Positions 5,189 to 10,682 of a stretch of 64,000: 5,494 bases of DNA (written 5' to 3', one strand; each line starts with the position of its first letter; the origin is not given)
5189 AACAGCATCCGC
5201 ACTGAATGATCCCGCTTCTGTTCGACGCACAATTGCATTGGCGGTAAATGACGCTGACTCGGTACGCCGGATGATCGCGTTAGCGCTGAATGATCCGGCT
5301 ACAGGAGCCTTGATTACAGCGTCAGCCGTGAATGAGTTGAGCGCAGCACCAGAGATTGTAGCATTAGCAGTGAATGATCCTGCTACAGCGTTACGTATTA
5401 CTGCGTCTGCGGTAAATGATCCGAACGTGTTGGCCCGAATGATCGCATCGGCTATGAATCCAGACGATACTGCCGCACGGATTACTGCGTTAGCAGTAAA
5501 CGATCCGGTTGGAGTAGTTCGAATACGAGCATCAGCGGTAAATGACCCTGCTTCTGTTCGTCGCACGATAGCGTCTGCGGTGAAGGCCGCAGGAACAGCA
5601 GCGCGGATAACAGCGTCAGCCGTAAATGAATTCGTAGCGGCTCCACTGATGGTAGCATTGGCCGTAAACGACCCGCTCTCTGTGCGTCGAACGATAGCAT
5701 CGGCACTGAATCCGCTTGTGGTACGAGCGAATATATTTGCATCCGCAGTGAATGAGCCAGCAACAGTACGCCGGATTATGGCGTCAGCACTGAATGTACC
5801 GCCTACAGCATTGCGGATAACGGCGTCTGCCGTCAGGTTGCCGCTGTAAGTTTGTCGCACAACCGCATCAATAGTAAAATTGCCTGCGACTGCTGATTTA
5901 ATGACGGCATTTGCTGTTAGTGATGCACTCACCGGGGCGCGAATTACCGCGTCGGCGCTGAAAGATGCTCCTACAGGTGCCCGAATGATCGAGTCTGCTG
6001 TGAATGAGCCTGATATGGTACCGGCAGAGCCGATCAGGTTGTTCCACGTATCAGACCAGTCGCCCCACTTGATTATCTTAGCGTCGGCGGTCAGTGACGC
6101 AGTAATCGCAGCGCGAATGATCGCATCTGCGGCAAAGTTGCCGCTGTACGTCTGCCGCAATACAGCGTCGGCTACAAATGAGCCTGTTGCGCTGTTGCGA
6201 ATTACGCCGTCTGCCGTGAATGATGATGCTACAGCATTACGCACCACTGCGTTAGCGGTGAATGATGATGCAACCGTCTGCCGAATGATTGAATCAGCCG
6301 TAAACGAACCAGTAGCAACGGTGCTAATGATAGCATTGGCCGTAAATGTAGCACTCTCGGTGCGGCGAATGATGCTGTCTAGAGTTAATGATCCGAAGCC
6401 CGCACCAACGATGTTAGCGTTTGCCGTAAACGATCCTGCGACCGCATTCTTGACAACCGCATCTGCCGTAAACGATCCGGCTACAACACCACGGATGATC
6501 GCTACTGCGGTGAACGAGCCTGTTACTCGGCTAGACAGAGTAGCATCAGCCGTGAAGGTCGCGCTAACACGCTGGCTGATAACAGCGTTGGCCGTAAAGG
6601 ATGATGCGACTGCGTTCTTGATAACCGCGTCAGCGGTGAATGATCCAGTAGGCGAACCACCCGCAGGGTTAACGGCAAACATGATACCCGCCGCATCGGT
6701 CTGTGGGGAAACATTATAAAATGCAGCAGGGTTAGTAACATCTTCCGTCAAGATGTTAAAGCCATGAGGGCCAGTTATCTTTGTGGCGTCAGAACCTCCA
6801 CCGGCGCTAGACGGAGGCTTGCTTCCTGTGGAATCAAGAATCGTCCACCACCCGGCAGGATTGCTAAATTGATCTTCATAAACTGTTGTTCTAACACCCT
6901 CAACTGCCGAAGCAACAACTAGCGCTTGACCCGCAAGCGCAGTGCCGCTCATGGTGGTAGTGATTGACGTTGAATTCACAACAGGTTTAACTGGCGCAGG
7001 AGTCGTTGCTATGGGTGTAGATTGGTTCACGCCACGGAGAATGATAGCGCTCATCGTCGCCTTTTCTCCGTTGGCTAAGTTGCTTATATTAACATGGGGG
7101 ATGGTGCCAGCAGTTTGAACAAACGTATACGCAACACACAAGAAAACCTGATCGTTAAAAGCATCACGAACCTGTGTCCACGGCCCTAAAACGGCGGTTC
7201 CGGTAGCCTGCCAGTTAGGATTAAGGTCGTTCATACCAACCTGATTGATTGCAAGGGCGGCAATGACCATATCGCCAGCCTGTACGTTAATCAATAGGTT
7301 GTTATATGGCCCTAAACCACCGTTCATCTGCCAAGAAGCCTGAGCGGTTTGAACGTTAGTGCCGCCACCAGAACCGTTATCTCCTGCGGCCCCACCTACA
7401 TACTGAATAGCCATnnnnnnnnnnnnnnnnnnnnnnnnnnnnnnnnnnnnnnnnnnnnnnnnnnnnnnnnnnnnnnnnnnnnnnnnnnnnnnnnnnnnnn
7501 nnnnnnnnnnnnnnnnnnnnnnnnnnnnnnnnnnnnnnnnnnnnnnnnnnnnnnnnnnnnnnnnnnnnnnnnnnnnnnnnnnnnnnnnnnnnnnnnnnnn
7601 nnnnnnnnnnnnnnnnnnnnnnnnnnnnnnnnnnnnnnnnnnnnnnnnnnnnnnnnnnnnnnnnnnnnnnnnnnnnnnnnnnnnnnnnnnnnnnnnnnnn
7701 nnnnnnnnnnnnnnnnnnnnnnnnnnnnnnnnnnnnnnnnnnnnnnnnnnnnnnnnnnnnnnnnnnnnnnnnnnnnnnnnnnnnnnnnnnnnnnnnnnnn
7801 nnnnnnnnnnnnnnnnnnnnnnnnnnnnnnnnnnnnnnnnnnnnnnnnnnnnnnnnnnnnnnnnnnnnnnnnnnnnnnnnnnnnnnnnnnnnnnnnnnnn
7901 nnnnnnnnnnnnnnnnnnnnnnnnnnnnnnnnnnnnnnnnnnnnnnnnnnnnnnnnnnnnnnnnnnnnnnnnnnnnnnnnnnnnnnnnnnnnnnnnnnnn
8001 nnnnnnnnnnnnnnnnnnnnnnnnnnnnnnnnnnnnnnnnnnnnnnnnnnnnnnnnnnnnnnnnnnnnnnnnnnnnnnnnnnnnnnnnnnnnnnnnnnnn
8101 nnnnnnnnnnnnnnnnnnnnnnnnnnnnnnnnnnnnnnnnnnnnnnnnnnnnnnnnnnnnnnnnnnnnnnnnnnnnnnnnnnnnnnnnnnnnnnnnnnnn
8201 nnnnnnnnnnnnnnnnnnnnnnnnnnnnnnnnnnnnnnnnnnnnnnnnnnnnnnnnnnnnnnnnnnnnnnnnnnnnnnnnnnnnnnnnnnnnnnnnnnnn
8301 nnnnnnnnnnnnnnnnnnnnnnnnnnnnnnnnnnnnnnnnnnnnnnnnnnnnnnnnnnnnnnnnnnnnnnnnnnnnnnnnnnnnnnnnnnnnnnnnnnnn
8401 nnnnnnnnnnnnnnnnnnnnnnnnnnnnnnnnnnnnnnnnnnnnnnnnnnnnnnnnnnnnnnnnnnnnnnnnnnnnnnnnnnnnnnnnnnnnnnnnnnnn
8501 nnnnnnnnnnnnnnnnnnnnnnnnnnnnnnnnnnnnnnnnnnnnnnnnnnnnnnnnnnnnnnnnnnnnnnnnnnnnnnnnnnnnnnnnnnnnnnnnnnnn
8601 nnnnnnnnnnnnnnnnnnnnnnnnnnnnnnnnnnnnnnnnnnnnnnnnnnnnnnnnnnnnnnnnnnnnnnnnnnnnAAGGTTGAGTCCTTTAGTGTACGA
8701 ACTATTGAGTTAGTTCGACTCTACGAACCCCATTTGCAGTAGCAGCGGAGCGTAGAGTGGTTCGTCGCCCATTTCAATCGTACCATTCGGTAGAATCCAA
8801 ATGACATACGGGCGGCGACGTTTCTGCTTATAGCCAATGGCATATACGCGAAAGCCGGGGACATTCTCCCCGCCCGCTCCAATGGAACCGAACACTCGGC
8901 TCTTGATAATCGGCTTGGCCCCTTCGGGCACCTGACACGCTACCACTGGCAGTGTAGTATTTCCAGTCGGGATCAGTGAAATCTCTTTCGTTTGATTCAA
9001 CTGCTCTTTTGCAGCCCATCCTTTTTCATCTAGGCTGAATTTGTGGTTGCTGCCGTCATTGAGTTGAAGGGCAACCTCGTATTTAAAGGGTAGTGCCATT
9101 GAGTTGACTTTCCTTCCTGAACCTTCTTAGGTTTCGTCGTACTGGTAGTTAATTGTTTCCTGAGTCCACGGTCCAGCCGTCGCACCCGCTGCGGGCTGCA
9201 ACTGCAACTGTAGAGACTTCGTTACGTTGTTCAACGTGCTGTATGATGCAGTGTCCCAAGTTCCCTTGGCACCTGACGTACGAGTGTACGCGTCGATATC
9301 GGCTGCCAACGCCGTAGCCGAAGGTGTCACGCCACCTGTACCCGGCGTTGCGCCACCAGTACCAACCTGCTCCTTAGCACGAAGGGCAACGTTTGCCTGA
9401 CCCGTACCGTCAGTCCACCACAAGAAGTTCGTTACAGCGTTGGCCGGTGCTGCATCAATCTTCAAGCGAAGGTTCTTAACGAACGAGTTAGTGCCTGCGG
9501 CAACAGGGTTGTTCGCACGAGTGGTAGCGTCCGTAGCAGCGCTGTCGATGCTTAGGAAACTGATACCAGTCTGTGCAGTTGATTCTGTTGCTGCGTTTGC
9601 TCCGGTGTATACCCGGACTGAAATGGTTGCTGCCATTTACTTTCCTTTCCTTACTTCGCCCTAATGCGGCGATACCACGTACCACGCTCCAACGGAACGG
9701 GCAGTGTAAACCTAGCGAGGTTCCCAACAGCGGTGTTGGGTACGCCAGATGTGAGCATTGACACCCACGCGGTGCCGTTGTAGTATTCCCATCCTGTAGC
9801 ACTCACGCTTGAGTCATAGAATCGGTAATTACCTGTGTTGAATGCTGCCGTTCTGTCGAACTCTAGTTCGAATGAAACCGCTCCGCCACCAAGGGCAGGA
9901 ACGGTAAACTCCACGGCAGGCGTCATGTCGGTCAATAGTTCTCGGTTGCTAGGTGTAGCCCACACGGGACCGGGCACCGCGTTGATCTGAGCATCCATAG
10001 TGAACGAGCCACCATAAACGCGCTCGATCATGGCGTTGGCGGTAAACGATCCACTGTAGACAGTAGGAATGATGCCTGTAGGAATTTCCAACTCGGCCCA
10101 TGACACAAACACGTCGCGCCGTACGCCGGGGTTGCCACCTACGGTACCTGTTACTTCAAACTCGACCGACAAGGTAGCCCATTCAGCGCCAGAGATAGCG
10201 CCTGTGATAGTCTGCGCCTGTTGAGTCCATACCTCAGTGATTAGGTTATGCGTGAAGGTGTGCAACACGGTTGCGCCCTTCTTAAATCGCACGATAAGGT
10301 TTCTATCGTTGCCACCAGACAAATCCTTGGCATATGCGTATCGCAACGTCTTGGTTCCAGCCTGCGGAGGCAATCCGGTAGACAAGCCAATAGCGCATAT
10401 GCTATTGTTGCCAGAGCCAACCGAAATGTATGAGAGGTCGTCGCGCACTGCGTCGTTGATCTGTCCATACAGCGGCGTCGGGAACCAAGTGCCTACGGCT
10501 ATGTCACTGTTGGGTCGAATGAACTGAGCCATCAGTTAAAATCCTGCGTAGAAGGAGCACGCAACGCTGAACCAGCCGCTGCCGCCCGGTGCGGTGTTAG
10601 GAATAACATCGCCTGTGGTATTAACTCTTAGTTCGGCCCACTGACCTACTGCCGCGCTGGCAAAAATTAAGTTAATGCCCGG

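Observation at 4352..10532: Three paralogous tail-fibre-like proteins built from a 14-residue (42-bp) tandem repeat '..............'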

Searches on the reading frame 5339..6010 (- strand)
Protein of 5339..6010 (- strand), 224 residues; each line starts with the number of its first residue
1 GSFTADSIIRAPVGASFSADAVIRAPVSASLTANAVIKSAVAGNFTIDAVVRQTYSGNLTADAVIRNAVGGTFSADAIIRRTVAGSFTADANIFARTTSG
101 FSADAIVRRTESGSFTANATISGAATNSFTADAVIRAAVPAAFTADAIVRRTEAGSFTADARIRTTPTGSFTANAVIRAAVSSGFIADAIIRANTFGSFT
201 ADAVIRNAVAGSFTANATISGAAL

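Call 51: predict_structure(alignment_id=A2)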
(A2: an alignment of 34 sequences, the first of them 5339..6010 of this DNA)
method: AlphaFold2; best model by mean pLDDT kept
length: 224 residues; sequences in the alignment: 34
mean_pLDDT: 69.2   pTM: 0.68
mean pLDDT of the five models: 69.2, 62.0, 59.1, 55.8, 48.1
residues with pLDDT >= 90: 0; 70-90: 110; 50-70: 113; < 50: 1
segments of 3 or more residues with pLDDT < 50: none
pLDDT, mean of each block of 10 residues (from residue 1): 81 73 79 81 79 75 78 78 68 67 66 66 65 63 66 60 60 63 63 61 65 69 55
secondary structure, 60 per line:
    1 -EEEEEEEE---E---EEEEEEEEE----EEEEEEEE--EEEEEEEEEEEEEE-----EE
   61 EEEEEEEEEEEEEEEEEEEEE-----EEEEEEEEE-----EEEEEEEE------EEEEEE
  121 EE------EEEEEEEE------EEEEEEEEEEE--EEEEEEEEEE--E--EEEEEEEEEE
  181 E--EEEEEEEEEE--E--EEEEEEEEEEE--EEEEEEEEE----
elements in order: E2-9 E17-25 E30-37 E40-53 E59-81 E87-95 E101-108 E115-122 E129-136 E143-153 E156-165 E171-181 E184-193 E199-209 E212-220
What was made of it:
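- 4493..6010 (-): P1 repeat array 2: 36 units, with one 2-aa insertion before the last unit. AF2 model of aa 479-702 (call 51).
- On Beta-solenoid repeat proteins (structural class): The AF2 16-unit model is all-beta with pTM 0.68 (call 51).
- Closest known: SufD/SufB core domain. Same: That fits the one-strand-per-unit DSSP pattern (call 51).
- The AF2 model of 16 units has pLDDT 69 and pTM 0.68 and is all-beta, with roughly one 8-10-residue strand per unit (call 51). Model confidence for 16 units is only moderate and varies between models (call 51).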

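Call 71: search_protein_representatives(alignment_id=A2)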
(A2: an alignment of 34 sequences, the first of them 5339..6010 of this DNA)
Query: 34 sequences, 224 profile positions. Proteins with E-value up to 0.001 (for the whole library): 2411; up to 1e-10: 1435; up to 1e-30: 545. The best 150 are listed.
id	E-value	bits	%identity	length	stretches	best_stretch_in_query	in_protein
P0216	0.0e+00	1275.7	-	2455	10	1-205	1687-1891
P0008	1.5e-285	956.2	-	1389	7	1-223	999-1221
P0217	1.2e-230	776.6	-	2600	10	16-221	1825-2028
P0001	2.7e-228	768.9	-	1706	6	1-223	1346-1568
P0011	1.8e-227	766.2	-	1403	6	2-219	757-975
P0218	2.2e-227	765.9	-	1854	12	25-216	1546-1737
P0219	2.3e-226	762.6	-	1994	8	2-222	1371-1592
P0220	1.0e-217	734.3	-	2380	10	5-222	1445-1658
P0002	1.3e-216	730.7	-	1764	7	1-223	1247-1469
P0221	2.4e-212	716.7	-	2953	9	10-221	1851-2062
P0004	2.7e-208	703.5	-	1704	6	1-223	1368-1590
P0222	9.9e-208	701.6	-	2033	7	2-222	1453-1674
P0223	1.3e-207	701.3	-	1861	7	17-222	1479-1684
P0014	6.1e-202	682.7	-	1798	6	1-222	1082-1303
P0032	2.2e-199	674.4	-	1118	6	14-220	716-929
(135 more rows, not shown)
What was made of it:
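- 2,411 representative clusters match at E<=1e-3 and 545 at E<=1e-30 (call 71).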

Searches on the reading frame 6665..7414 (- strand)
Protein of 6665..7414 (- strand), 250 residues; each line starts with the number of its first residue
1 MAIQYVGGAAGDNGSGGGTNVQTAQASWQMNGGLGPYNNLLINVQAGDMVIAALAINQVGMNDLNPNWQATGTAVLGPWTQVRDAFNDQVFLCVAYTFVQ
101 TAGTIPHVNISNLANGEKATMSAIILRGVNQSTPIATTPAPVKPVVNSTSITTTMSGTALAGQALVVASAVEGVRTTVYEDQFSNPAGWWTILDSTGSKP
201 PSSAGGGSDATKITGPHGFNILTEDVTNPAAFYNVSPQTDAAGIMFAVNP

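Call 83: find_homologous_proteins(query=window:6665-7414:-, max_evalue=0.001)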
Query window:6665-7414:-: 2363 candidates shared short words with the query, none scored E <= 0.001.
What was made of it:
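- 6647..7414 (-): P1 N-terminal globular domain, about 256 aa, an ORFan. No relative at E<=0.001 among 5.8 billion proteins (call 83).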

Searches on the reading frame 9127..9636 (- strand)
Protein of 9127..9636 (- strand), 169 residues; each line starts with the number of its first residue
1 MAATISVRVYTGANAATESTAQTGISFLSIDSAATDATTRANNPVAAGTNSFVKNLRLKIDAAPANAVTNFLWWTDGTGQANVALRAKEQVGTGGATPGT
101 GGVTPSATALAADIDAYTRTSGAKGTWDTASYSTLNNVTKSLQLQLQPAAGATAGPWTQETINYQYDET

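Call 5: search_protein_families(library=pfam, proteins=[window:9127-9636:-], max_evalue=0.1)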
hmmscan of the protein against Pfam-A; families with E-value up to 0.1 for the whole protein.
window:9127-9636:- (169 aa): 1 family
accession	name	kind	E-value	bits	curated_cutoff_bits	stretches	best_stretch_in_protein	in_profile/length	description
PF14499.12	DUF4437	-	0.082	12.5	24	1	62-140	152-228/250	Domain of unknown function (DUF4437)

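Call 6: search_protein_families(library=phrogs, proteins=[window:9127-9636:-], max_evalue=0.01)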
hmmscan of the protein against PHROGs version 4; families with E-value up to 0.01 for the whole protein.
window:9127-9636:- (169 aa): 0 families

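Call 19: search_protein_families(library=ncbifam, proteins=[window:9127-9636:-], max_evalue=0.1)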
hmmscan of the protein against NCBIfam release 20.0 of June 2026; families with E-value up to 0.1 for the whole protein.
window:9127-9636:- (169 aa): 0 families

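Call 62: search_solved_structures(query=window:9127-9636:-, max_evalue=1)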
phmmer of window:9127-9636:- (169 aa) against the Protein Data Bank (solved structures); distinct sequences matched with E-value up to 1: 3.
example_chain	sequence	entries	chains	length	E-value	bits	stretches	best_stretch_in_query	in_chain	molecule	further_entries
7nmi_B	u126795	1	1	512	0.16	15.4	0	89-135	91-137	S100P-ANXA2 chimera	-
5c54_A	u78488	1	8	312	0.94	12.9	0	53-135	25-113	Dihydrodipicolinate synthase/N-acetylneuraminate lyase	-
5c55_A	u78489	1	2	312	0.96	12.8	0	53-135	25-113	Dihydrodipicolinate synthase/N-acetylneuraminate lyase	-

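Call 68: search_dna_similar(query=window:9127-9636:-, collection=phages, mode=protein, max_rows=12, max_evalue=0.001)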
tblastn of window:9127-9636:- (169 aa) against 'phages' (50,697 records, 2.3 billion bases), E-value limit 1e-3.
No match.

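Call 70: find_related_loci(query=A3, collection=genome_contigs, flank=10000)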
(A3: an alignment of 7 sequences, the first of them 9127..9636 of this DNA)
Query A3 (169 aa) in genome_contigs; peptide patterns used: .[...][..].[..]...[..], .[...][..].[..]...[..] (x = any residue, [..] = any of these).
62 stretches matched a pattern; 4 encode a relative of the query (tblastn E <= 1e-3); 4 distinct loci.
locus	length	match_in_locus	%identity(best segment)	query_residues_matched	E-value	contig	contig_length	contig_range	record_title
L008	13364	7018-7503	48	1-169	6e-38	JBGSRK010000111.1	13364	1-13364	MAG: Patescibacteria group bacterium isolate JTS-AC356 k141_447453, whole genome shotgun sequence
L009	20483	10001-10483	44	1-169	1e-33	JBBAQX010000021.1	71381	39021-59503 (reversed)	MAG: Lysinibacter sp. isolate EUL_204 ctg21-EUL_204, whole genome shotgun sequence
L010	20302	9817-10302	41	1-168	8e-26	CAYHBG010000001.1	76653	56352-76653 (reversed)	MAG TPA_asm: uncultured Thermotogae bacterium isolate ERP119294_co1_67 genome assembly, contig: NODE_314_length_76653_co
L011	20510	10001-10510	32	1-169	5e-7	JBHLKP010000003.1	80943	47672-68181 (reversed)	MAG: Candidatus Hodarchaeota archaeon isolate DZ1M.117 DZ1M.117@760, whole genome shotgun sequence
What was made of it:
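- Tried and rejected: For host inference, the 169-aa profile hit phage-sized contigs binned into Patescibacteria, Lysinibacter, Thermotogae and Hodarchaeota MAGs (call 70).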

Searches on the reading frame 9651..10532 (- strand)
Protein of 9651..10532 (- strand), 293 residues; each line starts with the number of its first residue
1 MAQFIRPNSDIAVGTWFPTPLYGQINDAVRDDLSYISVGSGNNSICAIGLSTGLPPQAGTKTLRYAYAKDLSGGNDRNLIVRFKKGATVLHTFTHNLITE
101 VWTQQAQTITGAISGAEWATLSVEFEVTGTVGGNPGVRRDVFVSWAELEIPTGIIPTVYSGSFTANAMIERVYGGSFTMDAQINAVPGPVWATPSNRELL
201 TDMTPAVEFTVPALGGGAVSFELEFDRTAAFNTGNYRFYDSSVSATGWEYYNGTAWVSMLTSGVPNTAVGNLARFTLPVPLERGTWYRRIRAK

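Call 5: search_protein_families(library=pfam, proteins=[window:9651-10532:-], max_evalue=0.1)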
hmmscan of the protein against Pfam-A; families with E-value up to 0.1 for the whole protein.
window:9651-10532:- (293 aa): 0 families

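Call 6: search_protein_families(library=phrogs, proteins=[window:9651-10532:-], max_evalue=0.01)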
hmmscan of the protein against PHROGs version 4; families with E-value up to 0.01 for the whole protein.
window:9651-10532:- (293 aa): 0 families

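Call 19: search_protein_families(library=ncbifam, proteins=[window:9651-10532:-], max_evalue=0.1)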
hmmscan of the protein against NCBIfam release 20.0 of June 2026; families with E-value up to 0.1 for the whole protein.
window:9651-10532:- (293 aa): 0 families

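Call 63: search_solved_structures(query=window:9651-10532:-, max_evalue=1)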
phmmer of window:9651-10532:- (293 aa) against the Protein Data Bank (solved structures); distinct sequences matched with E-value up to 1: 1.
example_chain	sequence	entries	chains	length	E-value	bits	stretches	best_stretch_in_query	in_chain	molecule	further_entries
9lc0_K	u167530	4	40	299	0.32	13.6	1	123-225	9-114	Gp54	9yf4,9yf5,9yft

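Call 75: search_dna_similar(query=window:9651-10532:-, collection=phages, mode=protein, max_rows=15, max_evalue=0.001)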
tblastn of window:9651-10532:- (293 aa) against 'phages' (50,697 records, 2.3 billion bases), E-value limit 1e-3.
No match.
